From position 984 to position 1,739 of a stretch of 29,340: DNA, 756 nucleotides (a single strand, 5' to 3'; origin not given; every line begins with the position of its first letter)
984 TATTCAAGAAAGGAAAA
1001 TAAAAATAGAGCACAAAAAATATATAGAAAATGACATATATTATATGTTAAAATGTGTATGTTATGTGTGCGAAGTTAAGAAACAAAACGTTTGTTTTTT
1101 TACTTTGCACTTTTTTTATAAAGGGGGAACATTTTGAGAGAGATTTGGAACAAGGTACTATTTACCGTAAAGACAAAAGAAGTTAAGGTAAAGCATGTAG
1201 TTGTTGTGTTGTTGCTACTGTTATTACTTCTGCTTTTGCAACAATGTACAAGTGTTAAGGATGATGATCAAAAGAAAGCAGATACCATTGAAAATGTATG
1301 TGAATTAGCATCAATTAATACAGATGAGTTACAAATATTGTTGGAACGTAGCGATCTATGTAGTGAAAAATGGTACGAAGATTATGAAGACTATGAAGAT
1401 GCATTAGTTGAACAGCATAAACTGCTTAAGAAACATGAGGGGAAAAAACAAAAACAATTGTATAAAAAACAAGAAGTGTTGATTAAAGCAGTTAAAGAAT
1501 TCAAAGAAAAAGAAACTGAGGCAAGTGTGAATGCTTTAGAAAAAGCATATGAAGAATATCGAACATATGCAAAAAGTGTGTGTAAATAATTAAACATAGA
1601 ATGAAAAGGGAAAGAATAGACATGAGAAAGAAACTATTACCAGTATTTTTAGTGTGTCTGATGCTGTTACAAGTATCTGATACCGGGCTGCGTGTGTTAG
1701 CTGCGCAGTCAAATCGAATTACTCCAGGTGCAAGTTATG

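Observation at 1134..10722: Self-contained Sec-dependent RHS toxin cassette (anchor protein, RHS, immunity) in a Gram-positive background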

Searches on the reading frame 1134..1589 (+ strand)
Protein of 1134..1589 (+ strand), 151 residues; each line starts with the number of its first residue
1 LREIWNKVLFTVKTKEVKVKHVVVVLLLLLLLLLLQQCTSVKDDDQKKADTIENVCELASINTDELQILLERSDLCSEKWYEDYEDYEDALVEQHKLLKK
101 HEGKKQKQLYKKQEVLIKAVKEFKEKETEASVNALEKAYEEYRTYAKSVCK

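Call 7: search_protein_families(library=pfam, proteins=[window:1134-1589:+], max_evalue=0.01)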
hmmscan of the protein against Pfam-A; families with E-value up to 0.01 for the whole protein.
window:1134-1589:+ (151 aa): 0 families

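Call 8: search_protein_families(library=ncbifam, proteins=[window:1134-1589:+], max_evalue=0.01)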
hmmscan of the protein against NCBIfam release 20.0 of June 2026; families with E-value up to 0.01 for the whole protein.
window:1134-1589:+ (151 aa): 0 families

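Call 22: find_homologous_proteins(query=A1, max_evalue=0.01)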
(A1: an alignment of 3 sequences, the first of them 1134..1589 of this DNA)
Query A1 (3 sequences) (151 aa, profile of the alignment): 6 proteins with E <= 0.01 among 1730 candidates.
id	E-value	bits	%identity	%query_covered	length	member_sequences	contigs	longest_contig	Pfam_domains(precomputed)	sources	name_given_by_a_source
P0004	9.8e-71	255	38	96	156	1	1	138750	-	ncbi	-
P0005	6.7e-64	233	100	100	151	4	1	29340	-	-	-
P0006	1.2e-57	212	37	84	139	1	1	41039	-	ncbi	-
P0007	5.6e-56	207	37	96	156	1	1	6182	-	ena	-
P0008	4.7e-42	162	37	96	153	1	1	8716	-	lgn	-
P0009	1.0e-28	118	37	96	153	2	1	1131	-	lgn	-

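Call 24: find_encoding_contigs(protein=P0008, flank=10000)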
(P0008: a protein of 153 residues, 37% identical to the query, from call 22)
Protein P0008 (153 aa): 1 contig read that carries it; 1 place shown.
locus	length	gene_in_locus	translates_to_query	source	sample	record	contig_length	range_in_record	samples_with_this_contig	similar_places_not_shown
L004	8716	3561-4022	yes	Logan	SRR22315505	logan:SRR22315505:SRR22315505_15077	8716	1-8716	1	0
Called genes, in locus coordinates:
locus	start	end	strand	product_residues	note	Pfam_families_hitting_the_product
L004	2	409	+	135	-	?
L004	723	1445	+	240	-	PF00072:Response_reg, PF04397:LytTR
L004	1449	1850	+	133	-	-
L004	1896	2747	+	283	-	PF14501:HATPase_c_5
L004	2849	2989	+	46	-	-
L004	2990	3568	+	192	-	PF04647:AgrB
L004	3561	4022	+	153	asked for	-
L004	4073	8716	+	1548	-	?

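Call 25: find_encoding_contigs(protein=P0007, flank=10000)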
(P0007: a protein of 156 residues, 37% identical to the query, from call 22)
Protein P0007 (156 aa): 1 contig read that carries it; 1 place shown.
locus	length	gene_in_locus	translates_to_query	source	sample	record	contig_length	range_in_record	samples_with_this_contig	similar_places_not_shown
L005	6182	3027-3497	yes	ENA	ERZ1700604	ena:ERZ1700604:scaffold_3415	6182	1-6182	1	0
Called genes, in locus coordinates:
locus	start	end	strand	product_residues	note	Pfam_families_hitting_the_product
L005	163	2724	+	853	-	PF02861:Clp_N, PF23569:NBD_SMAX1, PF00004:AAA, PF17871:AAA_lid_9, PF00004:AAA, PF07724:AAA_2, PF07728:AAA_5, PF10431:ClpB_D2-small, +8 more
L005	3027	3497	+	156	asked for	-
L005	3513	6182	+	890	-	?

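Call 33: find_encoding_contigs(protein=window:1134-1589:+, flank=10000, max_places=10)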
Protein window:1134-1589:+ (151 aa): 1 contig read that carries it; 1 place shown.
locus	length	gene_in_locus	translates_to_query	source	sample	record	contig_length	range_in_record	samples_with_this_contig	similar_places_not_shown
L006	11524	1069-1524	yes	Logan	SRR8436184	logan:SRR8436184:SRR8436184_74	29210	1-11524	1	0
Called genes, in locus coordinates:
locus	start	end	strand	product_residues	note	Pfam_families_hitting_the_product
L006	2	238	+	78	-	?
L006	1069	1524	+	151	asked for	-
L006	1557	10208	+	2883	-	PF01476:LysM, PF20148:DUF6531, PF25023:TEN_YD-shell (weak), PF05593:RHS_repeat (weak), PF05593:RHS_repeat, PF05593:RHS_repeat, PF25023:TEN_YD-shell, PF11429:Colicin_D, +3 more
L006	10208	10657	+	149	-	-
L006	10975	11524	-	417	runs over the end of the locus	PF05496:RuvB_N, PF00004:AAA, PF07728:AAA_5 (faint), PF16193:AAA_assoc_2, PF21960:RCF1-5-like_lid (faint), PF12002:MgsA_C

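Call 34: predict_structure(alignment_id=A2)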
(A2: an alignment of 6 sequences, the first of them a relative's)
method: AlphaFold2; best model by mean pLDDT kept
length: 151 residues; sequences in the alignment: 6
mean_pLDDT: 77.5   pTM: 0.60
mean pLDDT of the five models: 77.5, 76.5, 76.2, 75.5, 73.8
residues with pLDDT >= 90: 21; 70-90: 91; 50-70: 28; < 50: 11
segments of 3 or more residues with pLDDT < 50: 40-49
pLDDT, mean of each block of 10 residues (from residue 1): 59 64 78 60 43 77 86 79 88 86 85 93 86 89 90 73
secondary structure, 60 per line:
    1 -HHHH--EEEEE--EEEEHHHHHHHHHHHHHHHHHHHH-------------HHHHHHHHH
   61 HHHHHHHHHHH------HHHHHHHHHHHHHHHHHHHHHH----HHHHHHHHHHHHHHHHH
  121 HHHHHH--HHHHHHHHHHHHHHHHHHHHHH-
elements in order: H2-5 E8-12 E15-18 H19-38 H52-71 H78-99 H104-126 H129-150

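Call 35: search_protein_representatives(alignment_id=A2)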
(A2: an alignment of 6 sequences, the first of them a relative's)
Query: 6 sequences, 153 profile positions. Proteins with E-value up to 0.001 (for the whole library): 70; up to 1e-10: 48; up to 1e-30: 23. The best 70 are listed.
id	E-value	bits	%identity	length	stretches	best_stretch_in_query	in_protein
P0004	1.5e-61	223.1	-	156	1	1-152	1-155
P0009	2.4e-56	206.2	-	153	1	1-151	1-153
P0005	8.8e-55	201.1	-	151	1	2-146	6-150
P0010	4.7e-52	192.3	-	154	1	1-151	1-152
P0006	1.3e-48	181.1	-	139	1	18-153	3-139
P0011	1.1e-43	165.0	-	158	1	1-152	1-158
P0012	2.6e-40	154.1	-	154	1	1-148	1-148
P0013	7.1e-39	149.4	-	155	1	1-149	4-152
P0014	9.0e-39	149.1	-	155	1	1-147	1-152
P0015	9.5e-39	149.0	-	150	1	1-150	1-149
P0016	2.3e-37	144.6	-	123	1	5-125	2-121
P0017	1.3e-36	142.1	-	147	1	1-142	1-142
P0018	7.4e-36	139.7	-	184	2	37-148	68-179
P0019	1.7e-35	138.5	-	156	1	2-148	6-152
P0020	1.0e-34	135.9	-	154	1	1-141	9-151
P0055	3.8e-09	52.9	-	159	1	54-147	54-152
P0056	3.8e-09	52.9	-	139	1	20-143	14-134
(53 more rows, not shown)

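Call 41: find_related_loci(query=A4, collection=metagenome_contigs, flank=10000)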
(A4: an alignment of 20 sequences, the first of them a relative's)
Query A4 (151 aa) in metagenome_contigs; peptide patterns used: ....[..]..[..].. (x = any residue, [..] = any of these).
19 stretches matched a pattern; 2 encode a relative of the query (tblastn E <= 1e-3); 2 distinct loci.
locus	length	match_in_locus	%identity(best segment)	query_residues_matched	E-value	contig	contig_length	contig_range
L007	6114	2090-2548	38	1-151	3e-24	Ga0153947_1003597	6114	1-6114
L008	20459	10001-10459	39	1-151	3e-24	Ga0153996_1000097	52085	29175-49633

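Call 44: fold_search(model_id=the predicted structure, library=pdb)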
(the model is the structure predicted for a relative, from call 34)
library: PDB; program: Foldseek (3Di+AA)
matches with E <= 10: 245; with E <= 0.001: 0
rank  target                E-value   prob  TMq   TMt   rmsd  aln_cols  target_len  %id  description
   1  8dz8_G                2.5e-01  0.94  0.41  0.58   4.1       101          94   19  Neoleukin 4, a de novo designed IL-4 mimetic (released 2023-03-29)
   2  6dg6_A                3.2e-01  0.95  0.44  0.59   3.7       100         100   23  Structure of a de novo designed Interleukin-2/Interleukin-15 mimetic (released 2019-01-16)
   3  7jrq                  3.6e-01  0.94  0.47  0.54   4.8       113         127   18  Crystallographically Characterized De Novo Designed Mn-Diphenylporphyrin Binding Protein (released 2021-01-13)
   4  8bw8_F                3.8e-01  0.89  0.44  0.28   4.5       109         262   15  Crystal structure of the dCNK-SAM-CRIC-PDZ/dHYP-SAM complex (released 2024-02-21)
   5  6twn_B                3.8e-01  0.80  0.36  0.21   5.7       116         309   12  Crystal structure of Talin1 R7R8 in complex with CDK1 (206-223) (released 2021-05-12)
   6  8bw8_D                4.0e-01  0.87  0.44  0.27   3.9       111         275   11  Crystal structure of the dCNK-SAM-CRIC-PDZ/dHYP-SAM complex (released 2024-02-21)
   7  7yn1_B                4.3e-01  0.72  0.30  0.14   8.2       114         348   11  Crystal structure of selenomethionine labeled CcbD (released 2023-08-02)
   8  7zw4_A                4.8e-01  0.38  0.28  0.18   6.5       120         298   15  Crystal structure of Talin R7R8 domains with Caskin-2 LD-peptide (released 2023-05-31)
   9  2x0c                  5.0e-01  0.60  0.34  0.20   5.6       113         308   13  Crystal Structure of the R7R8 domains of Talin (released 2010-07-07)
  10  6dg6_D                5.3e-01  0.87  0.42  0.56   4.0       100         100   23  Structure of a de novo designed Interleukin-2/Interleukin-15 mimetic (released 2019-01-16)
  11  5ic1                  6.7e-01  0.60  0.34  0.14   5.8       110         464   12  Structural analysis of a talin triple domain module, E1794Y, E1797Y, Q1801Y mutant (released 2016-05-18)
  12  4e17_A                7.0e-01  0.80  0.41  0.28   5.0       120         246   13  Alpha-E-catenin is an autoinhibited molecule that co-activates vinculin (released 2012-05-16)
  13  6dg5_A                7.4e-01  0.92  0.45  0.67   3.6        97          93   16  Structure of a de novo designed Interleukin-2/Interleukin-15 mimetic complex with IL-2Rb and IL-2Rg (released 2019-01-16)
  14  6dg6_F                8.3e-01  0.77  0.42  0.58   3.9       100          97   22  Structure of a de novo designed Interleukin-2/Interleukin-15 mimetic (released 2019-01-16)
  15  4e18_A                8.8e-01  0.80  0.43  0.29   4.9       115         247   11  Alpha-E-catenin is an autoinhibited molecule that co-activates vinculin (released 2012-05-16)
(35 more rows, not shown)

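Call 45: search_protein_families(library=pfam, proteins=[L008:10453-16461:+, L008:16855-19320:+, L008:19283-20086:+, L008:9075-9578:+, L008:8623-9081:+, L008:6738-8150:-, L008:5705-6667:+, L004:4073-8716:+], max_evalue=0.001)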
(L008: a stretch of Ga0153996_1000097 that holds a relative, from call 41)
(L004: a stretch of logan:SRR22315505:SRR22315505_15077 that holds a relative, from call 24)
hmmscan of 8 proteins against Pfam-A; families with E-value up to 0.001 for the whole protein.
L008:10453-16461:+ (2002 aa): 4 families
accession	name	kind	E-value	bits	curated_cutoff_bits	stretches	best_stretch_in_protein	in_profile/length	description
PF05593.20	RHS_repeat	-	1.1e-114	373.4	22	11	1968-2002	1-35/38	RHS Repeat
PF20148.4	DUF6531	-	1e-10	42.2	24.1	1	700-771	2-72/74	Domain of unknown function (DUF6531)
PF01476.26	LysM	-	4.1e-10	39.9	20.9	1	617-658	1-42/43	LysM domain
PF00278.28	Orn_DAP_Arg_deC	-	0.00046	20.8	23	0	1558-1605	32-78/95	Pyridoxal-dependent decarboxylase, C-terminal sheet domain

L008:16855-19320:+ (821 aa): 2 families
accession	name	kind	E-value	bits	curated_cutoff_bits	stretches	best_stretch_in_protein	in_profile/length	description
PF05593.20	RHS_repeat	-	7.4e-15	55.4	22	2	166-201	1-37/38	RHS Repeat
PF15607.11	Ntox44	-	8.6e-08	32.9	24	1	693-817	2-102/104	Bacterial toxin 44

L008:19283-20086:+ (267 aa): 2 families
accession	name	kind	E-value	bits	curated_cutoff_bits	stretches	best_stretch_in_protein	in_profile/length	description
PF14903.11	WG_beta_rep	-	0.00045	20.6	25.6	0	88-103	2-17/35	WG containing repeat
PF24091.1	DUF7376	-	0.00056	20.2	27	1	137-229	98-182/219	Family of unknown function (DUF7376)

L008:9075-9578:+ (167 aa): 3 families
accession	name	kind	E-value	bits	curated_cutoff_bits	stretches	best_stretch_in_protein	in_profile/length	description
PF00583.31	Acetyltransf_1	-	2.7e-10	41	20.7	1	32-144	10-116/116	Acetyltransferase (GNAT) family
PF13508.13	Acetyltransf_7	-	5.6e-09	36.7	27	1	68-145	8-83/84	Acetyltransferase (GNAT) domain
PF13673.13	Acetyltransf_10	-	1.1e-06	29.1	23.6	1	25-149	4-112/128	Acetyltransferase (GNAT) domain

L008:8623-9081:+ (152 aa): 3 families
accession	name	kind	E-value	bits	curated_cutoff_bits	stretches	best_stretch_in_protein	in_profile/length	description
PF00583.31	Acetyltransf_1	-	1.4e-11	45.1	20.7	1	51-137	20-111/116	Acetyltransferase (GNAT) family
PF13673.13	Acetyltransf_10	-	2.2e-09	37.8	23.6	1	61-148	25-113/128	Acetyltransferase (GNAT) domain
PF13508.13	Acetyltransf_7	-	1.6e-07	32.1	27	1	69-143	6-83/84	Acetyltransferase (GNAT) domain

L008:6738-8150:- (470 aa): 1 family
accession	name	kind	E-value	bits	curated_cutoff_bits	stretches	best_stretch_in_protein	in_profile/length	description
PF04434.22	SWIM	-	8.6e-07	28.8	19.6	1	67-102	1-35/38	SWIM zinc finger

L008:5705-6667:+ (320 aa): 1 family
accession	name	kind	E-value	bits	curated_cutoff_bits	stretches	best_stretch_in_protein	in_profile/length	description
PF00145.23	DNA_methylase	-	6.2e-93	312.2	22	1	6-316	1-322/324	C-5 cytosine-specific DNA methylase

L004:4073-8716:+ (1548 aa): 3 families
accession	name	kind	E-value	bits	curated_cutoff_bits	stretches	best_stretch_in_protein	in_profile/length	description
PF05593.20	RHS_repeat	-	1e-73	242.9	22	8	963-1000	1-38/38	RHS Repeat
PF20148.4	DUF6531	-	3.8e-14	53.2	24.1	1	687-760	2-74/74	Domain of unknown function (DUF6531)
PF01476.26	LysM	-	1.2e-05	25.6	20.9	1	603-642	1-40/43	LysM domain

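Call 51: find_homologous_proteins(query=A3, max_evalue=0.001)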
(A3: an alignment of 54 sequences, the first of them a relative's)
Query A3 (54 sequences) (151 aa, profile of the alignment): 13 proteins with E <= 0.001 among 3607 candidates.
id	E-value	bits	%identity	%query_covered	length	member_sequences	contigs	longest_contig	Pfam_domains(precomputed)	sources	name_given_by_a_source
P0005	6.4e-42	161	100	100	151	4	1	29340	-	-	-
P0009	1.5e-40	156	37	96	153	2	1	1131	-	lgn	-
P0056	2.8e-24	104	30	50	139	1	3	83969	-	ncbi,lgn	-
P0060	3.0e-23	100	67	10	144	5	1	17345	-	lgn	-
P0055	9.6e-23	99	24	51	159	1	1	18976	-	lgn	-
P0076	7.0e-22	96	73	10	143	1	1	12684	-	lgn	-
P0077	2.4e-21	94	27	85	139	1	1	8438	-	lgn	-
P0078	2.2e-19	88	26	51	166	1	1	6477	-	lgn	-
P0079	3.0e-19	87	30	54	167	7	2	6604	-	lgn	-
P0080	3.7e-19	87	29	48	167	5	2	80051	-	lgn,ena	-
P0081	1.7e-18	85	26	54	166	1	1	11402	-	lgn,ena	-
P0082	2.5e-18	84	20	52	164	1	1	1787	-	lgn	-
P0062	1.0e-15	76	30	51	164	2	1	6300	-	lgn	-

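Call 52: find_encoding_contigs(protein=P0056, flank=10000, max_places=3)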
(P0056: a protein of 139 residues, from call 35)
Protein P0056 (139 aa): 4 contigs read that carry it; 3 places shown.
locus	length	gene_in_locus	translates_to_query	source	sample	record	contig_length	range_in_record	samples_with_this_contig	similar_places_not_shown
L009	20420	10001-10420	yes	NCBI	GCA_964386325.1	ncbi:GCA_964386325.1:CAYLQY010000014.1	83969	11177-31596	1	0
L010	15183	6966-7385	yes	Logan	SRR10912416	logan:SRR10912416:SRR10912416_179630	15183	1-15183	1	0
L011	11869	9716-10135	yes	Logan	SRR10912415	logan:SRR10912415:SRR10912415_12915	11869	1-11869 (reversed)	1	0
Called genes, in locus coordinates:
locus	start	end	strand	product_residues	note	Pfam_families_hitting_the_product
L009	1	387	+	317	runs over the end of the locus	-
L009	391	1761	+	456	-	PF02056:Glyco_hydro_4, PF11975:Glyco_hydro_4C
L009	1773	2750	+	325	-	PF00389:2-Hacid_dh, PF02826:2-Hacid_dh_C, PF03807:F420_oxidored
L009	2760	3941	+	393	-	PF01380:SIS (weak)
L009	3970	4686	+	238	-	PF00392:GntR, PF07702:UTRA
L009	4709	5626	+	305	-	PF00528:BPD_transp_1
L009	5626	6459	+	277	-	PF00528:BPD_transp_1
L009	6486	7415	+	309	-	PF01869:BcrAD_BadFG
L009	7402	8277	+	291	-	PF01557:FAA_hydrolase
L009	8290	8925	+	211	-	PF04854:DUF624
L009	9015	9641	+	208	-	PF02588:YitT_membrane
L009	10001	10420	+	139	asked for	-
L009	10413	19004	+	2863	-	PF20148:DUF6531, PF25023:TEN_YD-shell (weak), PF05593:RHS_repeat, PF25023:TEN_YD-shell (weak), PF05593:RHS_repeat, PF25023:TEN_YD-shell, PF05593:RHS_repeat (weak)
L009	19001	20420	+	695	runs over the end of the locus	-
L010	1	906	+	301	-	?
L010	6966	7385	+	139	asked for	-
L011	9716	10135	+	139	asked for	-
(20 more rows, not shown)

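Call 53: find_encoding_contigs(protein=P0080, flank=10000, max_places=3)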
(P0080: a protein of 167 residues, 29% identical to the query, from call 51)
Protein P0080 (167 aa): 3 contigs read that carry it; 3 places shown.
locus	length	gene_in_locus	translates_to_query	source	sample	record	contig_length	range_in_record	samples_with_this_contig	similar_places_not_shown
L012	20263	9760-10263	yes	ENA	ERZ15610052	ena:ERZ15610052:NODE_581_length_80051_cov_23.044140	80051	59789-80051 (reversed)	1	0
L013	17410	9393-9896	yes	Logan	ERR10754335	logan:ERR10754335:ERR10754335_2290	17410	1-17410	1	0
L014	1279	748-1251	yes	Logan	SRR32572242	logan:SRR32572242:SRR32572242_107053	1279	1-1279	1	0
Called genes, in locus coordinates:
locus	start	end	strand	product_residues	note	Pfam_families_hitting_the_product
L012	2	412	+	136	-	?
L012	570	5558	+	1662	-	PF13426:PAS_9 (faint), PF00990:GGDEF, PF22335:Cas10-Cmr2_palm2 (faint), PF00563:EAL, PF00989:PAS (faint), PF08447:PAS_3, PF00990:GGDEF, PF24898:GGDEF_GdpP (faint)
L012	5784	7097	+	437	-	PF01964:ThiC_Rad_SAM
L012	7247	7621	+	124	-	PF01381:HTH_3, PF13443:HTH_26 (weak)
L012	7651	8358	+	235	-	PF00072:Response_reg, PF04397:LytTR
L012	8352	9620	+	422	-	PF14501:HATPase_c_5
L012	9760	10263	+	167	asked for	-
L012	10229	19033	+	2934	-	PF01476:LysM, PF20148:DUF6531, PF25023:TEN_YD-shell, PF05593:RHS_repeat (weak), PF25023:TEN_YD-shell, PF05593:RHS_repeat, PF25023:TEN_YD-shell, PF11429:Colicin_D, +6 more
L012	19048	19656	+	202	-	PF15600:Imm64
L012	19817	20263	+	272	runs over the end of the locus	-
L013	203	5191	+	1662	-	PF13426:PAS_9 (faint), PF00990:GGDEF, PF22335:Cas10-Cmr2_palm2 (faint), PF00563:EAL, PF00989:PAS (faint), PF08447:PAS_3, PF00990:GGDEF, PF24898:GGDEF_GdpP (faint)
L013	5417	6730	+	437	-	PF01964:ThiC_Rad_SAM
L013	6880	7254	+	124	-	PF01381:HTH_3, PF13443:HTH_26 (weak)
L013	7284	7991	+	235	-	PF00072:Response_reg, PF04397:LytTR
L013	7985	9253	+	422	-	PF14501:HATPase_c_5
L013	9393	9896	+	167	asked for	-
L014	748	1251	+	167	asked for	-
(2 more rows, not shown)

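Call 54: find_encoding_contigs(protein=P0055, flank=10000, max_places=3)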
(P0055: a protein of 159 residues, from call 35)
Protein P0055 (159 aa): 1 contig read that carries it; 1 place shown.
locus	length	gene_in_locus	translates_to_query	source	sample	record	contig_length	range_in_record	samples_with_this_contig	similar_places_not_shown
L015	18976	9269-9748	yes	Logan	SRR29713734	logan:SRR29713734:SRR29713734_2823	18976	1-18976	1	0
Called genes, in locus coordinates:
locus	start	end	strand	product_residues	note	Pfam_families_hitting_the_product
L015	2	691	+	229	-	?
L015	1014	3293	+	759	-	PF00990:GGDEF, PF00563:EAL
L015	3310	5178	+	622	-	PF01547:SBP_bac_1, PF13416:SBP_bac_8, PF02872:5_nucleotid_C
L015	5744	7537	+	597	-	PF18968:DUF5707 (faint), PF08481:GBS_Bsp-like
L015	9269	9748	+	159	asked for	-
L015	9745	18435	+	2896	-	PF01476:LysM, PF20148:DUF6531, PF25023:TEN_YD-shell, PF05593:RHS_repeat (weak), PF25023:TEN_YD-shell (weak), PF05593:RHS_repeat, PF25023:TEN_YD-shell (weak), PF05593:RHS_repeat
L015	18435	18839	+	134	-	PF14106:DUF4279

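Call 67: search_protein_families(library=pfam, proteins=[window:1134-1589:+, L012:19048-19656:+, L009:19001-20420:+, L015:18435-18839:+], max_evalue=10)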
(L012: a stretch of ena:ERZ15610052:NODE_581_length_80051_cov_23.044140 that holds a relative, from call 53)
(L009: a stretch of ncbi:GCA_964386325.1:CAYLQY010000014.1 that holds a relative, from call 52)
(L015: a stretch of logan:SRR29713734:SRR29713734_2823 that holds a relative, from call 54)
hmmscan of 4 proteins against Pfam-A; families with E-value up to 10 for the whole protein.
window:1134-1589:+ (151 aa): 5 families
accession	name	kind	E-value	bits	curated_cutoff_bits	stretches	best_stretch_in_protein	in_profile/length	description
PF15883.10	DUF4736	-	0.19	11.9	27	1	87-125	93-130/186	Domain of unknown function (DUF4736)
PF15183.11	MRAP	-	0.23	11.9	27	1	23-49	48-74/89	Melanocortin-2 receptor accessory protein family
PF02950.22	Conotoxin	-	0.31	12.5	25.1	1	25-67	5-47/75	Conotoxin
PF09716.15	ETRAMP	-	4.4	7.8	29.1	0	18-55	2-28/81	Malarial early transcribed membrane protein (ETRAMP)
PF14142.11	YrzO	-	5.2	7.5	27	0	55-62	14-21/46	YrzO-like protein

L012:19048-19656:+ (202 aa): 1 family
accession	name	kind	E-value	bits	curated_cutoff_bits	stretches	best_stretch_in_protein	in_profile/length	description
PF15600.11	Imm64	-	1.3e-27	97.5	25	1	9-191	20-207/207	Immunity protein 64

L009:19001-20420:+ (473 aa): 2 families
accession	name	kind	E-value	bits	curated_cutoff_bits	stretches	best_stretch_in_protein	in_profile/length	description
PF24807.1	WD40_CDC20-Fz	-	6.9e-05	22.7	200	2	11-130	18-129/292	CDC20/Fizzy WD40 domain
PF25391.1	WD40_Gbeta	-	0.098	12.1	150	1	259-319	241-296/340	G protein beta WD-40 repeat protein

L015:18435-18839:+ (134 aa): 2 families
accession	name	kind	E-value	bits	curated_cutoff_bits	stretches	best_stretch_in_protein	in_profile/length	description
PF14106.11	DUF4279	-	4.9e-13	49.8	25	1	11-120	2-116/116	Domain of unknown function (DUF4279)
PF05966.18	Chordopox_A33R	-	0.082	12.6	22.5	1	4-118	62-176/186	Chordopoxvirus A33R protein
